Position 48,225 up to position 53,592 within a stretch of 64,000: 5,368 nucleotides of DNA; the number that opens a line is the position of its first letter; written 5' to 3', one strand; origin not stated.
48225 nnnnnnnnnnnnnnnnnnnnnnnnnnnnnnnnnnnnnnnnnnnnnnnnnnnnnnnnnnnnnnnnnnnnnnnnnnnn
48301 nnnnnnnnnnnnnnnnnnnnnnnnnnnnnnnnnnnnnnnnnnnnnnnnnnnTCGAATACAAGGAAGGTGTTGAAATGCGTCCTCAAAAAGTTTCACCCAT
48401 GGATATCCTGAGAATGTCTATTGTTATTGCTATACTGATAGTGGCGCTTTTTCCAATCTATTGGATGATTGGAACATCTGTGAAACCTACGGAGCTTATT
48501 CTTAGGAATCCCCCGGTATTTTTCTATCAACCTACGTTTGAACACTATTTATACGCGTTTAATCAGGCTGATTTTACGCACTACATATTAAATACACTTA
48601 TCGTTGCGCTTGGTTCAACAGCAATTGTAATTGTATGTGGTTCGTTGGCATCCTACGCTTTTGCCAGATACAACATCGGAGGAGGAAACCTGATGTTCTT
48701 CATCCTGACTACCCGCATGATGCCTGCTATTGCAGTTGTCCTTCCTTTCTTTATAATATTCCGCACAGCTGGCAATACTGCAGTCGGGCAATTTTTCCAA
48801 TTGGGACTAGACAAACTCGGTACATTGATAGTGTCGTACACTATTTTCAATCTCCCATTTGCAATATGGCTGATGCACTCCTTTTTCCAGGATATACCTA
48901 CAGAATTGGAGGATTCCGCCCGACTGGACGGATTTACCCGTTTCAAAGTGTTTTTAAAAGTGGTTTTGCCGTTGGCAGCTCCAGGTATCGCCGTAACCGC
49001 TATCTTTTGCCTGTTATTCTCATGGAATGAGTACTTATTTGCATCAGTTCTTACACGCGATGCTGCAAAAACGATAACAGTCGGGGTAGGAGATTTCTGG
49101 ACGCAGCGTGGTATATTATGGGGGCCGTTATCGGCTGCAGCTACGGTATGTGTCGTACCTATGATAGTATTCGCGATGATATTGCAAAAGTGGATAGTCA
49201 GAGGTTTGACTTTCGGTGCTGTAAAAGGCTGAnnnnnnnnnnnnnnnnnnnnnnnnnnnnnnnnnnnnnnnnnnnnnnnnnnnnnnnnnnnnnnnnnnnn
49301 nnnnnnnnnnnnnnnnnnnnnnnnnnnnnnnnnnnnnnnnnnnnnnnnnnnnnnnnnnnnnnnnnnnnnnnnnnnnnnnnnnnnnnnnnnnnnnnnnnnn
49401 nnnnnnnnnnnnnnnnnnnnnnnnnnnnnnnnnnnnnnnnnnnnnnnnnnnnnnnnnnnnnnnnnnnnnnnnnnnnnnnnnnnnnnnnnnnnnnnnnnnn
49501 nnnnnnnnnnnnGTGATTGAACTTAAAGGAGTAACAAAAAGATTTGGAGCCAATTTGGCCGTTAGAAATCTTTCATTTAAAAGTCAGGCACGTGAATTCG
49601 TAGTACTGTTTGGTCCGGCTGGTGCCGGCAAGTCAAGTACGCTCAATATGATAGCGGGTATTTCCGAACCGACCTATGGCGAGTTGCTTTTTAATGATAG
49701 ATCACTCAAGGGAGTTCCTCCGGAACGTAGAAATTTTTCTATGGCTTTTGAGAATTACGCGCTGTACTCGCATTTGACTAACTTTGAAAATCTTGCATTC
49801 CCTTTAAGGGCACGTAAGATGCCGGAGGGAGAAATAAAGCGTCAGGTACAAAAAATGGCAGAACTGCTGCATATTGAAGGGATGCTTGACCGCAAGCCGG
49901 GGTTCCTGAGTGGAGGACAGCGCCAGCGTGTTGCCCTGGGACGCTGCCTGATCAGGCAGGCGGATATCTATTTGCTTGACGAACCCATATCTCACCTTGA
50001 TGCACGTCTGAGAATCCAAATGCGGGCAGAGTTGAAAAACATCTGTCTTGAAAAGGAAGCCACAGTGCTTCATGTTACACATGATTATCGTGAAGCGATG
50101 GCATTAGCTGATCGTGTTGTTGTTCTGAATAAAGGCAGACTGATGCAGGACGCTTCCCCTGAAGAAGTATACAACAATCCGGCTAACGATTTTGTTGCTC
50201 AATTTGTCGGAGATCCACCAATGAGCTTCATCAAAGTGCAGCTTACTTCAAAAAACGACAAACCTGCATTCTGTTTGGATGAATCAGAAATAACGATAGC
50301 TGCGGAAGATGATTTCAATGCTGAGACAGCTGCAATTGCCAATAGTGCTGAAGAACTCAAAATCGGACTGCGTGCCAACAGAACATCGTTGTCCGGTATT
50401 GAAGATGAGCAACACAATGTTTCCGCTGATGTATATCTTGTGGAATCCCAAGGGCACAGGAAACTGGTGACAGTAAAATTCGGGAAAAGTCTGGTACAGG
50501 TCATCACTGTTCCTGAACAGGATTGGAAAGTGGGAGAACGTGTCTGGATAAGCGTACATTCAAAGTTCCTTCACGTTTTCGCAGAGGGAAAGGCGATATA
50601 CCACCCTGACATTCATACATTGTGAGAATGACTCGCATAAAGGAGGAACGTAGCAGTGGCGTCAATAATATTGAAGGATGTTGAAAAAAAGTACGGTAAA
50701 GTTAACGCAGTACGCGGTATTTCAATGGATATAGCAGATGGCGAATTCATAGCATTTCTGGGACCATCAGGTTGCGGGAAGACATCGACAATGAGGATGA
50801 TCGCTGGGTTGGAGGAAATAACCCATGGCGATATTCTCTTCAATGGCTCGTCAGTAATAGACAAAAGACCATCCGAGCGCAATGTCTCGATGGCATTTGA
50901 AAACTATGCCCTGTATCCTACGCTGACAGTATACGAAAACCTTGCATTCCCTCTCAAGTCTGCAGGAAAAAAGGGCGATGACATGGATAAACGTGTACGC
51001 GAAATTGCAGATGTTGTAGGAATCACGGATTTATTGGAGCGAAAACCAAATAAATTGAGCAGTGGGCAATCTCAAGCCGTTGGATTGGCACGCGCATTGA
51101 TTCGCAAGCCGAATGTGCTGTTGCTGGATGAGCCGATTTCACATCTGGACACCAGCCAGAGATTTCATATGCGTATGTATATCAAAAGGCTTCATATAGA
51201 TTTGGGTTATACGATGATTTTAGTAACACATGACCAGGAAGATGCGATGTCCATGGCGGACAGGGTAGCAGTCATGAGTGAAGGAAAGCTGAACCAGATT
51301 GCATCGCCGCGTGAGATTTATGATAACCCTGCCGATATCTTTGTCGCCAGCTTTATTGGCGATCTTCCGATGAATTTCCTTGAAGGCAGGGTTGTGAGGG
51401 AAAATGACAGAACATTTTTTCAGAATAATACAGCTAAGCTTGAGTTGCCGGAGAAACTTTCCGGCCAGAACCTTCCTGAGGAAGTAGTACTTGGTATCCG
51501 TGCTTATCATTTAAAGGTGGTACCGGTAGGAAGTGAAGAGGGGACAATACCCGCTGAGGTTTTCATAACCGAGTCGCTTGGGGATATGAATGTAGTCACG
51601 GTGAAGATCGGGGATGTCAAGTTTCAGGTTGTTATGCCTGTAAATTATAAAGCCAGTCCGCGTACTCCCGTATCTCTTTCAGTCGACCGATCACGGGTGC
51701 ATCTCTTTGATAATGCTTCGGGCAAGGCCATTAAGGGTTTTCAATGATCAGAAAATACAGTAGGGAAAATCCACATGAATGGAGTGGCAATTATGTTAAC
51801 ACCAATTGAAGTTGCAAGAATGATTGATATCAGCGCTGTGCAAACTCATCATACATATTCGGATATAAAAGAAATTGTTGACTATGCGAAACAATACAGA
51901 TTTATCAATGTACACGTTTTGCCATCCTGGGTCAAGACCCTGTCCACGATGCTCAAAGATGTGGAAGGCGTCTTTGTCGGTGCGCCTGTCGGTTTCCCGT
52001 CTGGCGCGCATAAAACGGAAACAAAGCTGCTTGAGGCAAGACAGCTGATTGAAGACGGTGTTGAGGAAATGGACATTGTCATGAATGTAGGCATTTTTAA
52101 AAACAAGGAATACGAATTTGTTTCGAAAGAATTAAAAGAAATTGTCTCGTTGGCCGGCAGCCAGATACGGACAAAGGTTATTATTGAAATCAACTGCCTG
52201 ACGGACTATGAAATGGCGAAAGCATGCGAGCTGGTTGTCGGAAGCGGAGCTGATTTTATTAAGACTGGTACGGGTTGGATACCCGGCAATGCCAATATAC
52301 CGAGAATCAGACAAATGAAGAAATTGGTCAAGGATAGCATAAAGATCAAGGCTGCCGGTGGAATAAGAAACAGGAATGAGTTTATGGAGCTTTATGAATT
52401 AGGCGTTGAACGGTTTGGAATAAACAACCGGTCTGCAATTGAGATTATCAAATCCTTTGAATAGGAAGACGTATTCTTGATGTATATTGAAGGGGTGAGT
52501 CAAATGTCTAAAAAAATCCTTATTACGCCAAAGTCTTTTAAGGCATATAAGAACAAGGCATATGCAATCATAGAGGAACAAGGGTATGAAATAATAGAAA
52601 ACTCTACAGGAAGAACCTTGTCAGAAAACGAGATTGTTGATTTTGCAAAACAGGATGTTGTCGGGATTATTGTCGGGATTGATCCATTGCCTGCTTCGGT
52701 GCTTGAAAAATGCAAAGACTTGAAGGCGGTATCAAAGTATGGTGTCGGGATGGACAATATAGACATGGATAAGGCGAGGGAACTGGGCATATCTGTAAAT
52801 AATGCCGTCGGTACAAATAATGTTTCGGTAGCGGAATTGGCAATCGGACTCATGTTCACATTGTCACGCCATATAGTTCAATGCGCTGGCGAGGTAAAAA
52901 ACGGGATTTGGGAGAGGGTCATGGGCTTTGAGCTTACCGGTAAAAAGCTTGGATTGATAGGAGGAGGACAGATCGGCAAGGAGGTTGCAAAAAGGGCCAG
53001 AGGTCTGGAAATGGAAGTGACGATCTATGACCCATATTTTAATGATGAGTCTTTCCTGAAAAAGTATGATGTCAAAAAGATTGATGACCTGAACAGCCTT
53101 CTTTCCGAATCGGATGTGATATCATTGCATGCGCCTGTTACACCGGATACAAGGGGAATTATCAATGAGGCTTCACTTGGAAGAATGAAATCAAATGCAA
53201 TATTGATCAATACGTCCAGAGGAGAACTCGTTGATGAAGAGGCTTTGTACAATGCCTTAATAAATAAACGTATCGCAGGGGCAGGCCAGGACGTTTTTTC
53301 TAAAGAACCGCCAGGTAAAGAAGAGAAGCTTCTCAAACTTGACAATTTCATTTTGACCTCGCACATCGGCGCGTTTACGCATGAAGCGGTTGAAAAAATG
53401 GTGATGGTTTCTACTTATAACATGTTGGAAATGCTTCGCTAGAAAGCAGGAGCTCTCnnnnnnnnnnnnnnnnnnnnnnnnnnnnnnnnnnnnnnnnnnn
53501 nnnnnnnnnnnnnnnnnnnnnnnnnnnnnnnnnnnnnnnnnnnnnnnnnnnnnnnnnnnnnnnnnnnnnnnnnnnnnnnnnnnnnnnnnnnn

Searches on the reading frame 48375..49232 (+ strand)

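Call 65: search_protein_families(library=pfam, proteins=[window:48375-49232:+], max_evalue=0.00001)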
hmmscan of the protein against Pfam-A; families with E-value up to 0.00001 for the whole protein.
window:48375-49232:+ (285 aa): 1 family
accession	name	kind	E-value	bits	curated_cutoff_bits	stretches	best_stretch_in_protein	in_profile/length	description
PF00528.27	BPD_transp_1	-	4.1e-21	76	26.4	1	88-278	4-182/184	Binding-protein-dependent transport system inner membrane component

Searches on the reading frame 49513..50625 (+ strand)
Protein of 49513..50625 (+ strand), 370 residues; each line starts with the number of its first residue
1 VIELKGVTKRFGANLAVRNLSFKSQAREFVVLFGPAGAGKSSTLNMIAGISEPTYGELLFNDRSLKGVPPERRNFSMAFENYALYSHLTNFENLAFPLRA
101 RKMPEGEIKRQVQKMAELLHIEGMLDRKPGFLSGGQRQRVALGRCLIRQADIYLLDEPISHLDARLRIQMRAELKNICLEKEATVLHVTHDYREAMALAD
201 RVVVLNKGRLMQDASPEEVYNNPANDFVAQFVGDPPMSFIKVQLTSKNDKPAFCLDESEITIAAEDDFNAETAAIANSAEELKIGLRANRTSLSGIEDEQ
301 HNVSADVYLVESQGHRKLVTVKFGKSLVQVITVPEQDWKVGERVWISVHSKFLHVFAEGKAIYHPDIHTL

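Call 13: search_protein_families(library=pfam, proteins=[window:49513-50625:+], max_evalue=0.00001)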
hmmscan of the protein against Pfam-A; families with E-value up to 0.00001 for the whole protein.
window:49513-50625:+ (370 aa): 1 family
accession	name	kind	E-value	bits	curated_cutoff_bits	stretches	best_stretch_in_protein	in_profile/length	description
PF00005.33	ABC_tran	-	8.3e-30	104.6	25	1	18-159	2-136/137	ABC transporter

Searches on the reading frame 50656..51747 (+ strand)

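Call 65: search_protein_families(library=pfam, proteins=[window:50656-51747:+], max_evalue=0.00001)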
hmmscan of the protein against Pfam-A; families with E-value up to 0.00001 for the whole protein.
window:50656-51747:+ (363 aa): 2 families
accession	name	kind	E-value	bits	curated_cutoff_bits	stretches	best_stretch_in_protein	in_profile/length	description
PF00005.33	ABC_tran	-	1.8e-32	113.2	25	1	20-161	2-136/137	ABC transporter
PF17912.7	OB_MalK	-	1.9e-07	32.3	27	1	238-284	4-51/53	MalK OB fold domain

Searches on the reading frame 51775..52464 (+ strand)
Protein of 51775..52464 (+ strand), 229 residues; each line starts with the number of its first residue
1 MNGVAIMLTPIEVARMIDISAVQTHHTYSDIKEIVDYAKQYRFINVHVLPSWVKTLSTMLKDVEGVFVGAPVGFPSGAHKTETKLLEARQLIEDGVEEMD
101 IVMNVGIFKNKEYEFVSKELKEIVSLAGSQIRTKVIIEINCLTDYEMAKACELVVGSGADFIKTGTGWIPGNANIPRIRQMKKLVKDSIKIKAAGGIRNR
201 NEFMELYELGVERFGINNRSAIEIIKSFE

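Call 65: search_protein_families(library=pfam, proteins=[window:51775-52464:+], max_evalue=0.00001)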
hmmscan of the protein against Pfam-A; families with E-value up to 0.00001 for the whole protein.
window:51775-52464:+ (229 aa): 1 family
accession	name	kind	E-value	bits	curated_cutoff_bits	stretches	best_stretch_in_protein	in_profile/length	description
PF01791.15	DeoC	-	9.5e-08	32.4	23.8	1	28-205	20-206/229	DeoC/LacD family aldolase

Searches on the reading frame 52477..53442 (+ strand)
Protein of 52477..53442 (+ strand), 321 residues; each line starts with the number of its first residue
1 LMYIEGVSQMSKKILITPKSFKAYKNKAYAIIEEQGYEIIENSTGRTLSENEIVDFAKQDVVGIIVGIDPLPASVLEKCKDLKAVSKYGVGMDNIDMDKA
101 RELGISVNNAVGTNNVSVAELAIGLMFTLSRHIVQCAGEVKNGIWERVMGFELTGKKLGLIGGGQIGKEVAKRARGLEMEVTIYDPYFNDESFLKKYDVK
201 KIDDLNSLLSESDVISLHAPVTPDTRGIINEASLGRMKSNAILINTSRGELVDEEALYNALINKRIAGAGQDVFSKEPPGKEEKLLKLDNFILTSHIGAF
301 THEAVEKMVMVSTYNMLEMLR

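Call 65: search_protein_families(library=pfam, proteins=[window:52477-53442:+], max_evalue=0.00001)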
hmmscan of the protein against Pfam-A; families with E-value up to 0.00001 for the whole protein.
window:52477-53442:+ (321 aa): 2 families
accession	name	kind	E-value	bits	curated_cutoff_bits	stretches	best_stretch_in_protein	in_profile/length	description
PF02826.25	2-Hacid_dh_C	-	1.1e-59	201.3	25.1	1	123-298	1-178/178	D-isomer specific 2-hydroxyacid dehydrogenase, NAD binding domain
PF00389.36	2-Hacid_dh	-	2.9e-21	76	24.6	1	24-320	7-124/134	D-isomer specific 2-hydroxyacid dehydrogenase, catalytic domain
